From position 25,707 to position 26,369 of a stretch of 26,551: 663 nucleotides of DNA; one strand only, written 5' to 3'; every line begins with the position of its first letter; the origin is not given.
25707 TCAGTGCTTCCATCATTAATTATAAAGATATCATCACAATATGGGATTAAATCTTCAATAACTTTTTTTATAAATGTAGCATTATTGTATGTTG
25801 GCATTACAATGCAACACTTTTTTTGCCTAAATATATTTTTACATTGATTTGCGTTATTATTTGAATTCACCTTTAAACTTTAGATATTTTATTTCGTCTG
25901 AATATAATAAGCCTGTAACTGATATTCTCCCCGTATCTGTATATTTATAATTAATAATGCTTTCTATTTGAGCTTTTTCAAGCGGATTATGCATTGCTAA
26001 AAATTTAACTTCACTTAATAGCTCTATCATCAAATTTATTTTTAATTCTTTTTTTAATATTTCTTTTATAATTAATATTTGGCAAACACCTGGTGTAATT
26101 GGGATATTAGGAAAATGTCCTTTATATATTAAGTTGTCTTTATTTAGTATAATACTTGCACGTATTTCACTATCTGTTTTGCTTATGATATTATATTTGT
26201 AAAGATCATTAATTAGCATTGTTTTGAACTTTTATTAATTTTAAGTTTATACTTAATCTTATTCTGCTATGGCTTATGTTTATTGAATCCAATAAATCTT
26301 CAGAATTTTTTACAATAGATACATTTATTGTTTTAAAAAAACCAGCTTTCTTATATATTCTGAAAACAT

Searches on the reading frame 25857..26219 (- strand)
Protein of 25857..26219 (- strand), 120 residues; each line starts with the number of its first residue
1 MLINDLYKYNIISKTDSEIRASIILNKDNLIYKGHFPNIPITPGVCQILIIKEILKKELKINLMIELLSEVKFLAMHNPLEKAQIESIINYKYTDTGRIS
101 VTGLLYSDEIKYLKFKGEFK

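Call 5: search_protein_families(library=pfam, proteins=[window:25857-26219:-], max_evalue=0.001)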
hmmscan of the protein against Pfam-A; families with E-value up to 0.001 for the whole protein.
window:25857-26219:- (120 aa): 0 families

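Call 52: find_encoding_contigs(protein=window:25857-26219:-, flank=10000, max_places=2)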
Protein window:25857-26219:- (120 aa): 11 contigs read that carry it; 2 places shown.
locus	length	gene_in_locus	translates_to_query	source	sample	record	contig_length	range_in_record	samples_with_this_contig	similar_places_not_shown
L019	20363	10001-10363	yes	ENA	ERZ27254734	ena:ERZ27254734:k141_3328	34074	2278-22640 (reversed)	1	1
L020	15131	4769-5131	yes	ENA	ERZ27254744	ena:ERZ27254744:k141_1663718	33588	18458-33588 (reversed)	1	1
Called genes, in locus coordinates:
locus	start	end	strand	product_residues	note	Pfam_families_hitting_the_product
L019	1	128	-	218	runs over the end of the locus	PF01205:Impact_N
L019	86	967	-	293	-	PF03279:Lip_A_acyltrans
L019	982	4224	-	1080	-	PF00580:UvrD-helicase, PF13245:AAA_19 (weak), PF13361:UvrD_C, PF13538:UvrD_C_2 (faint)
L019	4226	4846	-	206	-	-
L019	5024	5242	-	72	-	-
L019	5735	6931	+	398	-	PF00109:ketoacyl-synt, PF00108:Thiolase_N (faint), PF02801:Ketoacyl-synt_C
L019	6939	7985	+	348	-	PF00109:ketoacyl-synt, PF13723:Ketoacyl-synt_2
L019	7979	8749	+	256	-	PF01522:Polysacc_deac_1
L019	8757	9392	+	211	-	PF03548:LolA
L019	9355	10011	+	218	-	-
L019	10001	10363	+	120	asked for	PF22818:ApeI-like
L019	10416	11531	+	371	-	PF00535:Glycos_transf_2, PF09835:DUF2062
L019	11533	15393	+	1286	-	PF03176:MMPL (weak), PF01553:Acyltransferase, PF00891:Methyltransf_2 (weak), PF08241:Methyltransf_11, PF08242:Methyltransf_12, PF13489:Methyltransf_23 (faint), PF13649:Methyltransf_25, PF13847:Methyltransf_31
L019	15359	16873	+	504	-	PF00890:FAD_binding_2 (faint), PF01266:DAO (faint), PF01946:Thi4 (weak), PF07992:Pyr_redox_2 (faint), PF12831:FAD_oxidored (faint), PF13450:NAD_binding_8, PF01593:Amino_oxidase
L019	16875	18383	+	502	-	PF00890:FAD_binding_2 (weak), PF01266:DAO (faint), PF01494:FAD_binding_3 (weak), PF01593:Amino_oxidase, PF03486:HI0933_like (faint), PF13450:NAD_binding_8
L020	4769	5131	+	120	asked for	PF22818:ApeI-like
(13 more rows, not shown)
